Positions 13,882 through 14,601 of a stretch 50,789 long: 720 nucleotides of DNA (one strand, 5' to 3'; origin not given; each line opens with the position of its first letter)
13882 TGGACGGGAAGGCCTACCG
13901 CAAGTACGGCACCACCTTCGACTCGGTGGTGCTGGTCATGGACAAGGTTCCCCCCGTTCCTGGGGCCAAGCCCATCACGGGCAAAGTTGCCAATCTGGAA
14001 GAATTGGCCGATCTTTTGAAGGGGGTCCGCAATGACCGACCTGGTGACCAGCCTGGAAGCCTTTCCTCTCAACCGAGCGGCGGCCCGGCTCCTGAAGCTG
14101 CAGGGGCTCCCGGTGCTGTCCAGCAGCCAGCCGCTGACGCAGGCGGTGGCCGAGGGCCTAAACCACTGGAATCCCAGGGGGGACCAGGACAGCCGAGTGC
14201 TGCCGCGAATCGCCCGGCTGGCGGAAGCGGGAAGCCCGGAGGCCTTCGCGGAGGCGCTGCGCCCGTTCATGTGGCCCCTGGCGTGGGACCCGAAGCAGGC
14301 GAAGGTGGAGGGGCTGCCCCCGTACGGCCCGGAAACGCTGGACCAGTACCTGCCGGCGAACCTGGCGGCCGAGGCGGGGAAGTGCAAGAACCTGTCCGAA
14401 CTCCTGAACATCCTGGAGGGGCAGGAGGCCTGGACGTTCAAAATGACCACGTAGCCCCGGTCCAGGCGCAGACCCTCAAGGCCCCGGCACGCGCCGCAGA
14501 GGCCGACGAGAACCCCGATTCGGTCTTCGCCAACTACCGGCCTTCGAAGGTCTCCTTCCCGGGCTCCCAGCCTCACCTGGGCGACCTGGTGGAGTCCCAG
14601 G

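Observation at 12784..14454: Codon-usage frame flips inside the giant ORF: two complete +1-frame ORFs (87 and 140 aa) sit exactly at the domain junctions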

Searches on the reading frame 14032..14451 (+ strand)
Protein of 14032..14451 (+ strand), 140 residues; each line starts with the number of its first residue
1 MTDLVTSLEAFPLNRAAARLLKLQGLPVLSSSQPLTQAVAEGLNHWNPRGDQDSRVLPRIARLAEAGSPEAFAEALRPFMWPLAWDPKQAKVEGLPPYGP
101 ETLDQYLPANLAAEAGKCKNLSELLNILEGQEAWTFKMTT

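Call 7: search_protein_families(library=pfam, proteins=[window:14032-14451:+], max_evalue=0.01)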
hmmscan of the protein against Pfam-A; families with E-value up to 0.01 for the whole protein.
window:14032-14451:+ (140 aa): 0 families

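Call 8: search_dna_similar(query=window:14032-14451:+, collection=phages, mode=protein, max_evalue=0.01, max_rows=30)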
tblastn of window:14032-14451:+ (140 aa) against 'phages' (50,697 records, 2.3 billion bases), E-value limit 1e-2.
No match.

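Call 9: search_dna_similar(query=window:14032-14451:+, collection=plasmids, mode=protein, max_evalue=0.01, max_rows=30)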
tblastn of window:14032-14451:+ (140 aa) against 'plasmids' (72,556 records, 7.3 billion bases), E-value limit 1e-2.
No match.
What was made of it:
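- Tried and rejected: tblastn of X against phages and plasmids found nothing (calls 8, 9).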

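Call 10: find_homologous_proteins(query=window:14032-14451:+, max_evalue=0.01)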
Query window:14032-14451:+ (140 aa): 6 proteins with E <= 0.01 among 1113 candidates.
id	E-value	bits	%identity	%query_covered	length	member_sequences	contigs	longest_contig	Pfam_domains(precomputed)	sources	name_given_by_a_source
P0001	1.0e-57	212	73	96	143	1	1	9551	-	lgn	-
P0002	6.8e-53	196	69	96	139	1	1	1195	-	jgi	jgi:hypothetical protein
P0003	5.1e-52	194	66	96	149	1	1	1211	-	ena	-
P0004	9.4e-50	186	64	96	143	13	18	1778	-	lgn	-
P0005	9.0e-48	180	63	97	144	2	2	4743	-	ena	-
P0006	1.5e-44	169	63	93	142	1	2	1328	-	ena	-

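Call 11: find_encoding_contigs(protein=P0001, flank=10000, max_places=4)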
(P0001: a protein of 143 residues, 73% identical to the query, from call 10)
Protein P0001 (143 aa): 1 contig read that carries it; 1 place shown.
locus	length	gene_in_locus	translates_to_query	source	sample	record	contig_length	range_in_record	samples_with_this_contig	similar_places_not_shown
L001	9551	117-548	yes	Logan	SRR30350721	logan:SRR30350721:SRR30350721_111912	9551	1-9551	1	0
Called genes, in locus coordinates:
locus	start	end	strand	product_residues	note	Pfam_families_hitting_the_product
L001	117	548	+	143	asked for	-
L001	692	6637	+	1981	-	PF04851:ResIII (weak), PF13872:AAA_34, PF13871:Helicase_C_4, PF18857:LPD38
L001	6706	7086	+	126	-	-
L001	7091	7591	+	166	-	PF01510:Amidase_2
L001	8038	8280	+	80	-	-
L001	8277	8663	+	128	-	PF20137:BubE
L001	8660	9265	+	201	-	-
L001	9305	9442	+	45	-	-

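Call 12: find_encoding_contigs(protein=P0005, flank=10000, max_places=4)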
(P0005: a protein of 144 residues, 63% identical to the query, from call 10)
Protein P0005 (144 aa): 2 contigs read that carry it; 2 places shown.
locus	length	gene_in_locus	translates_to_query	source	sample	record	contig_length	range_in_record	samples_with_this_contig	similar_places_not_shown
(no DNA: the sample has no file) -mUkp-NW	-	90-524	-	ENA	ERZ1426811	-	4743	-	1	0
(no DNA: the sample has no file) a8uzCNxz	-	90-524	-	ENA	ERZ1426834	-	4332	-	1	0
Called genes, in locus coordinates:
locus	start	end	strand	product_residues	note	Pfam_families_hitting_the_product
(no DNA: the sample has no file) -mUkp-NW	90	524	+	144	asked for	-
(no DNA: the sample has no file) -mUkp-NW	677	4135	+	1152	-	PF04851:ResIII, PF13872:AAA_34, PF13871:Helicase_C_4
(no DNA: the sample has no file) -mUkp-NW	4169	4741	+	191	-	?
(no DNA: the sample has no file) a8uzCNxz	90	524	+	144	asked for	-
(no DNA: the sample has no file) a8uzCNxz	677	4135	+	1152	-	PF04851:ResIII, PF13872:AAA_34, PF13871:Helicase_C_4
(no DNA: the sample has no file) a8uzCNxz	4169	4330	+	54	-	?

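Call 14: find_related_loci(query=window:14032-14451:+, collection=viral_contigs, flank=10000)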
Query window:14032-14451:+ (140 aa) in viral_contigs; peptide patterns used: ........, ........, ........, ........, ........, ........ (x = any residue, [..] = any of these).
3 stretches matched a pattern, but none encodes a relative of the query by tblastn (E <= 1e-3).
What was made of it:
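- Tried and rejected: A viral_contigs scan for X found nothing (call 14).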

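Call 15: find_encoding_contigs(protein=P0004, flank=5000, max_places=6)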
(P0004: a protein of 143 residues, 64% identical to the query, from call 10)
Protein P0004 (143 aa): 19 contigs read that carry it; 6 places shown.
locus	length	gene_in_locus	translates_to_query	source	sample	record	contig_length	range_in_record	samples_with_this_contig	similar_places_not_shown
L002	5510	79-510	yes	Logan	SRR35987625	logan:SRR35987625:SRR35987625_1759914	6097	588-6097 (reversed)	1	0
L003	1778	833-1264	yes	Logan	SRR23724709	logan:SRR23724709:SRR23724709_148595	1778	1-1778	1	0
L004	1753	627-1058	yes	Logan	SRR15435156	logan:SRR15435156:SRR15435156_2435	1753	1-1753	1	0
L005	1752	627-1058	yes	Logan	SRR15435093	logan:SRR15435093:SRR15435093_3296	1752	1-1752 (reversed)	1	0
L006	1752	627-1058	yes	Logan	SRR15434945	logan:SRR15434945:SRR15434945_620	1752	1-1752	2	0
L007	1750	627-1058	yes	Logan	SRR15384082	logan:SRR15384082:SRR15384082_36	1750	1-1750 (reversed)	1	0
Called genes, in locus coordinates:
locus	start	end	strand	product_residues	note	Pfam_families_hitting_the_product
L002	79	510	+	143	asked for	-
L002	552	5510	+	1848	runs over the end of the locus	?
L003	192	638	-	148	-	-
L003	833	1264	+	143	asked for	-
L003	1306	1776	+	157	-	?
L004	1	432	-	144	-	?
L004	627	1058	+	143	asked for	-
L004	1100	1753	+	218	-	?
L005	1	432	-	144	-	?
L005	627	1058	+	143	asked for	-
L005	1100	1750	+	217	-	?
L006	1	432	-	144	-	?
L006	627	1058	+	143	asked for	-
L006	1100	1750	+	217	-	?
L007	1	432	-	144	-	?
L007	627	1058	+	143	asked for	-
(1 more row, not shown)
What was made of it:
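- Gene callers on short metagenomic contigs split the locus (calls 11, 12, 15).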

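Call 17: find_encoding_contigs(protein=P0002, flank=5000, max_places=3)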
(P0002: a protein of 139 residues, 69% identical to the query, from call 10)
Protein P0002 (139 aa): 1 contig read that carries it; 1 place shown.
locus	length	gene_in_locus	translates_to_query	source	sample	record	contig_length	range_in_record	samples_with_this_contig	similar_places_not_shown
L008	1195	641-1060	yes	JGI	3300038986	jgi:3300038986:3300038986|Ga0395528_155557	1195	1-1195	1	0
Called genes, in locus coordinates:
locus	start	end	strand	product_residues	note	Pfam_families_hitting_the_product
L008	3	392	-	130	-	?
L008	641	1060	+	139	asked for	-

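Call 18: find_encoding_contigs(protein=P0003, flank=5000, max_places=3)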
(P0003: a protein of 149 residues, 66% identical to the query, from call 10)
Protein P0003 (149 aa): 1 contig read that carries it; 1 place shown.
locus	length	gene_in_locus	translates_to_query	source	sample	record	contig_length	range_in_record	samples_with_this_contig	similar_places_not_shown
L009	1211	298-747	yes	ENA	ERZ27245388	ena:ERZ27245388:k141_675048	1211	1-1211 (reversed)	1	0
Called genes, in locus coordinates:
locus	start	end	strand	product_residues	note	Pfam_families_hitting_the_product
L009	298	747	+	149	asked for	-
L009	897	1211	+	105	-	?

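Call 19: find_encoding_contigs(protein=P0006, flank=5000, max_places=3)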
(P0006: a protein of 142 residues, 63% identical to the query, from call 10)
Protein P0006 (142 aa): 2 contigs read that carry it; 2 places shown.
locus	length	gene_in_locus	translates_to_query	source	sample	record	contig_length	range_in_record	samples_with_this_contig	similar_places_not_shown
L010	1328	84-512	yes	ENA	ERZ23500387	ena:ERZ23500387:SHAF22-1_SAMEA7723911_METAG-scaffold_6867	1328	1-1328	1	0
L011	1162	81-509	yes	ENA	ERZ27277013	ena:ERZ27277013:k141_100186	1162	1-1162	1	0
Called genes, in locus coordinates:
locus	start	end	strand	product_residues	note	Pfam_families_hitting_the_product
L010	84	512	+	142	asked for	-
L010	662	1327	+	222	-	?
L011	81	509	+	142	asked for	-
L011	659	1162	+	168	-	?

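Call 44: search_protein_representatives(alignment_id=A2)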
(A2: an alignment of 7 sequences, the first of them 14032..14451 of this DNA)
Query: 7 sequences, 143 profile positions. Proteins with E-value up to 0.001 (for the whole library): 6; up to 1e-10: 5; up to 1e-30: 3. The best 6 are listed.
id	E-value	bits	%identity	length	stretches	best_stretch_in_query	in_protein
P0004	9.6e-73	259.3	-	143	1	1-142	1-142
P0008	9.8e-44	165.2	-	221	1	8-140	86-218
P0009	1.0e-40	155.4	-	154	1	4-136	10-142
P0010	9.5e-26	106.9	-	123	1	8-98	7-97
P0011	8.7e-19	84.3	-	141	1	12-136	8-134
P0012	7.9e-07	45.6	-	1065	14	68-93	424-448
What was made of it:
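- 14032..14454 (+): X: embedded +1-frame gene, 140 aa, all-alpha folded protein of unknown function. The same bases read in the giant frame give a Gly/Pro/Ala-rich linker. Homologs (calls 10, 44).
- Homologs of X. X has homologs of 139-154 aa in metagenomes (calls 10, 44).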

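Call 45: predict_structure(alignment_id=A2)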
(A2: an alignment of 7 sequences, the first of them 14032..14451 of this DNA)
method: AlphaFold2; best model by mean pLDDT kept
length: 140 residues; sequences in the alignment: 7
mean_pLDDT: 88.7   pTM: 0.83
mean pLDDT of the five models: 88.7, 88.2, 88.0, 87.1, 47.0
residues with pLDDT >= 90: 96; 70-90: 35; 50-70: 9; < 50: 0
segments of 3 or more residues with pLDDT < 50: none
pLDDT, mean of each block of 10 residues (from residue 1): 76 96 92 92 78 73 91 94 92 93 93 95 93 87
secondary structure, 60 per line:
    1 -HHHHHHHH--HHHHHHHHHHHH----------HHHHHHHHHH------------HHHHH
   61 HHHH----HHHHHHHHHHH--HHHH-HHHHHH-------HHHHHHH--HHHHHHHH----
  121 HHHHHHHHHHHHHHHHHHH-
elements in order: H2-9 H12-23 H34-43 H56-64 H69-79 H82-85 H87-92 H100-106 H109-116 H121-139
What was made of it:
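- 14032..14454 (+): AF2 pLDDT 88.7, pTM 0.83 (call 45).
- AF2 with 7 sequences gives pLDDT 88.7, pTM 0.83 and ten helices (call 45).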

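Call 48: find_encoding_contigs(protein=P0011, flank=10000, max_places=4)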
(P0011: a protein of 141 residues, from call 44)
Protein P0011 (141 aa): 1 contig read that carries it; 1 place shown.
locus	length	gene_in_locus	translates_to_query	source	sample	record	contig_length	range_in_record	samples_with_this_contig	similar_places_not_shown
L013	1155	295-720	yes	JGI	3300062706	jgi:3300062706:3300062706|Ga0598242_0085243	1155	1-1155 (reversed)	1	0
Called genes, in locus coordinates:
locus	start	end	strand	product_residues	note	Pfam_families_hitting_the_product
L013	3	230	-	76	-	?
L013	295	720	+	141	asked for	-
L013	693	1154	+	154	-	?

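Call 49: find_encoding_contigs(protein=P0008, flank=10000, max_places=4)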
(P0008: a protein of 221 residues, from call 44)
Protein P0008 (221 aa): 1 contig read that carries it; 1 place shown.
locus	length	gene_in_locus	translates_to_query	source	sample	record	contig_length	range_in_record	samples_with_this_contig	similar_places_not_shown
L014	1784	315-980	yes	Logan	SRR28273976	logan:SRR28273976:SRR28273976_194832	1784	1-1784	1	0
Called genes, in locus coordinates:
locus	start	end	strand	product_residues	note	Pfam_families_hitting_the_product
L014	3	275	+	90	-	?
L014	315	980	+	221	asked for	-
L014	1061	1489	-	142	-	-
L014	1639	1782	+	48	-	?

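Call 52: find_encoding_contigs(protein=P0009, flank=10000, max_places=3)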
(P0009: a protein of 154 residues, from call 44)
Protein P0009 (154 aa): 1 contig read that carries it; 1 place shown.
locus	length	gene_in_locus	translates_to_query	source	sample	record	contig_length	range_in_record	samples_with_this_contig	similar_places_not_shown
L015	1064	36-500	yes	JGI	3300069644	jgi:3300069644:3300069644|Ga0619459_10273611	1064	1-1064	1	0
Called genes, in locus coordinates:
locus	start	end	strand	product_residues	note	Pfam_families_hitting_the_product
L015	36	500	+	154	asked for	-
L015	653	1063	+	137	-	?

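Call 53: find_encoding_contigs(protein=P0010, flank=10000, max_places=3)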
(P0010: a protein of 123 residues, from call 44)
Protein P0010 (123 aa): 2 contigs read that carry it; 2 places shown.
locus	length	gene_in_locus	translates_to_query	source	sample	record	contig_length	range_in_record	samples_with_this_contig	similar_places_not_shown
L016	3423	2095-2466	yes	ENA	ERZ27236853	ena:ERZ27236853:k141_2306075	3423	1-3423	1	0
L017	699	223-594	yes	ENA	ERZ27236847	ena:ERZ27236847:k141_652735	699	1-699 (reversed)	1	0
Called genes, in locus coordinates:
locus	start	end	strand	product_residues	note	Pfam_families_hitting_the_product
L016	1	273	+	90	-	?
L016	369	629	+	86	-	PF04014:MazE_antitoxin (weak)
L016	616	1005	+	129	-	PF01850:PIN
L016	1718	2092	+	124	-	-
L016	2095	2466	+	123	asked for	-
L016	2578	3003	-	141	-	-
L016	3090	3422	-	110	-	?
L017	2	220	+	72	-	?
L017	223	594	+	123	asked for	-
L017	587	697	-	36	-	?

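Call 56: fold_search(model_id=the predicted structure, library=pdb)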
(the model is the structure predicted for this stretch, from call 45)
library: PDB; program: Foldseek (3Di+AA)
matches with E <= 10: 53; with E <= 0.001: 0
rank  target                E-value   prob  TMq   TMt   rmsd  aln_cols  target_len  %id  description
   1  7zzn                  1.8e+00  0.04  0.16  0.13  16.7       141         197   17  Crystal structure of poplar glutathione transferase U20 (released 2022-07-20)
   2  8x9h                  1.9e+00  0.07  0.20  0.05  14.2       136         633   13  Crystal structure of CO dehydrogenase mutant (F41C) (released 2024-04-17)
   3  2jjp                  2.1e+00  0.05  0.18  0.08  16.3       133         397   16  Structure of cytochrome P450 EryK in complex with inhibitor ketoconazole (KC) (released 2009-07-14)
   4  9iyo                  2.4e+00  0.06  0.20  0.05  16.3       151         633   12  ChCODH2 A559W_V610W mutant (released 2025-08-06)
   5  7err                  2.8e+00  0.06  0.20  0.06  14.5       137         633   12  Tunnel-redesigned O2-tolerant CO dehydrogenase for removal of CO in real flue gas (Aerobic ChCODH2 A559W mutant) (released 2022-10-05)
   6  7ccl_B                2.9e+00  0.06  0.24  0.24  11.8       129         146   10  Crystal structure of human BFK (released 2021-06-23)
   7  2r5u_F                3.6e+00  0.06  0.24  0.24   9.3       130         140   18  Crystal structure of the N-terminal domain of DnaB helicase from Mycobacterium tuberculosis (released 2008-05-27)
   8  7zxl                  3.6e+00  0.06  0.20  0.05  15.0       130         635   12  H93A Mutant of Recombinant CODH-II (released 2023-03-15)
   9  3ezh_A                3.6e+00  0.04  0.19  0.21  11.3       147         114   15  Crystal Structure of the E. coli Histidine Kinase NarX Sensor Domain in Complex with Nitrate (released 2008-12-23)
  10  4lqx_B                3.6e+00  0.02  0.15  0.10  15.4       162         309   14  Crystal structure of a TENA/THI-4 domain-containing protein (SSO2700) from Sulfolobus solfataricus P2 at 2.34 A resolu (released 2013-09-04)
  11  8s9d                  3.6e+00  0.01  0.13  0.08  17.3       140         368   14  C143S variant of Citrate Synthase (CitA) in Mycobacterium tuberculosis (released 2023-06-07)
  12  6dfk_D                4.2e+00  0.01  0.13  0.10  16.9       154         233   13  Crystal structure of the 11S subunit of the Plasmodium falciparum proteasome, PA28 (released 2019-08-07)
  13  7vtn_A                4.4e+00  0.04  0.19  0.07  14.8       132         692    7  Cryo-EM structure of the Cas13bt3-crRNA-target RNA ternary complex (released 2022-09-07)
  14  3g4g_D                4.4e+00  0.02  0.16  0.08  13.7       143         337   10  Crystal structure of human phosphodiesterase 4d with regulatory domain and d155871 (released 2010-01-19)
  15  3g4g_A                4.9e+00  0.02  0.15  0.09  13.6       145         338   10  Crystal structure of human phosphodiesterase 4d with regulatory domain and d155871 (released 2010-01-19)
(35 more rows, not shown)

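Call 64: fold_search(model_id=the predicted structure, library=viral)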
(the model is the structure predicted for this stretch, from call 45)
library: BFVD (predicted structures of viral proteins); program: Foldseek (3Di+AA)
matches with E <= 10: 70; with E <= 0.001: 0
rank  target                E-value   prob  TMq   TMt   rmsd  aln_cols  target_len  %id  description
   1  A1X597                1.4e+00  0.08  0.25  0.22  16.0       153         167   11  Polyprotein (Fragment) [Deformed wing virus]
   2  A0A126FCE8            1.7e+00  0.09  0.25  0.18  15.3       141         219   15  HE65 [Lonomia obliqua multiple nucleopolyhedrovirus]
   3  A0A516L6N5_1          1.8e+00  0.08  0.24  0.09  11.9       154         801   19  (no name in the UniProt tables at hand)
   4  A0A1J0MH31            2.2e+00  0.07  0.24  0.25  10.7       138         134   15  RNA polymerase sigma-like factor [Klebsiella phage KPV15]
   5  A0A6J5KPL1            2.3e+00  0.06  0.23  0.11  15.4       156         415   12  Uncharacterized protein [uncultured Caudovirales phage]
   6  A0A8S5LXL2            2.3e+00  0.04  0.20  0.06  15.9       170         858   14  Tail tape measure [Myoviridae sp. ctZgq1]
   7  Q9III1                2.4e+00  0.04  0.19  0.12  15.1       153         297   14  p52K [Frog adenovirus 1 (strain ATCC VR-896)]
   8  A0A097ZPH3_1          2.6e+00  0.05  0.21  0.05  14.8       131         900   12  Putative nonstructural protein (Fragment) [Calhevirus-2b]
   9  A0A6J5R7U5            2.7e+00  0.04  0.19  0.16  13.0       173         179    9  Uncharacterized protein [uncultured Caudovirales phage]
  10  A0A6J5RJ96            3.0e+00  0.04  0.19  0.16  16.3       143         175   12  Heme oxygenase [uncultured Caudovirales phage]
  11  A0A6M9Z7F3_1          3.0e+00  0.04  0.21  0.06  14.9       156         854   11  Uncharacterized protein [Picornavirales sp.]
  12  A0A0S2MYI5            3.1e+00  0.06  0.21  0.19  12.6       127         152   16  Uncharacterized protein [Enterococcus phage vB_EfaP_IME199]
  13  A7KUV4                3.5e+00  0.04  0.16  0.11  14.0       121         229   12  (no name in the UniProt tables at hand)
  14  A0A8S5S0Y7            3.7e+00  0.04  0.22  0.24  14.5       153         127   14  Uncharacterized protein [Podoviridae sp. ct8Lf7]
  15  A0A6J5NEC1            3.7e+00  0.03  0.18  0.06  12.4       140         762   14  Caudovirus, tape measure, N-terminal [uncultured Caudovirales phage]
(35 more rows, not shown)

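Call 96: search_protein_families(library=phrogs, proteins=[window:14032-14451:+, P0008], max_evalue=0.05)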
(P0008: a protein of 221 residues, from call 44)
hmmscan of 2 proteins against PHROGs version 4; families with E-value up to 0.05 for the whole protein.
window:14032-14451:+ (140 aa): 0 families

P0008 (221 aa): 0 families

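Call 97: search_protein_families(library=ncbifam, proteins=[window:14032-14451:+, P0008], max_evalue=0.05)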
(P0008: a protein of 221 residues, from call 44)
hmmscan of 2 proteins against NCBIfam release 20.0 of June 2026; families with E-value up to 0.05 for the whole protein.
window:14032-14451:+ (140 aa): 0 families

P0008 (221 aa): 0 families

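Call 114: search_protein_families(library=pfam, proteins=[L014:3-272:+, L014:1064-1489:-, L014:1639-1782:+, L016:1718-2089:+, L016:2581-3003:-], max_evalue=0.01)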
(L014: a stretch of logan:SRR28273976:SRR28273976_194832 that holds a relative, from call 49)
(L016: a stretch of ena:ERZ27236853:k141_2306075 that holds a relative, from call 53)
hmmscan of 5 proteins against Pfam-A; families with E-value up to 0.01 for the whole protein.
L014:3-272:+ (90 aa): 1 family
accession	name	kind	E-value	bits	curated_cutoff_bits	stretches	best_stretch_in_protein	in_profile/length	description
PF06067.16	DUF932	-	6.4e-08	33.1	23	1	10-62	170-221/227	Domain of unknown function (DUF932)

L014:1064-1489:- (142 aa): 0 families

L014:1639-1782:+ (48 aa): 7 families
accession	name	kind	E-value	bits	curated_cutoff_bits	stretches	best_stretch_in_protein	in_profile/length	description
PF01381.28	HTH_3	-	1e-08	35.5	23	1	17-48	1-32/55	Helix-turn-helix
PF13560.12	HTH_31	-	2.2e-08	34.7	27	1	16-48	5-37/64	Helix-turn-helix domain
PF13744.12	HTH_37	-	0.00017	21.8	27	1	14-48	20-54/80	Helix-turn-helix domain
PF12844.13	HTH_19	-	0.00045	20.5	30.2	1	17-45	4-32/64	Helix-turn-helix domain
PF13412.12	HTH_24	-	0.0018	18.2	21.9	1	17-44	9-36/48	Winged helix-turn-helix DNA-binding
PF09339.16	HTH_IclR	-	0.0037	17.5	22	1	13-43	8-36/52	IclR helix-turn-helix domain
PF13413.12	HTH_25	-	0.0052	17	24.6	1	17-47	2-32/62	Helix-turn-helix domain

L016:1718-2089:+ (124 aa): 0 families

L016:2581-3003:- (141 aa): 0 families
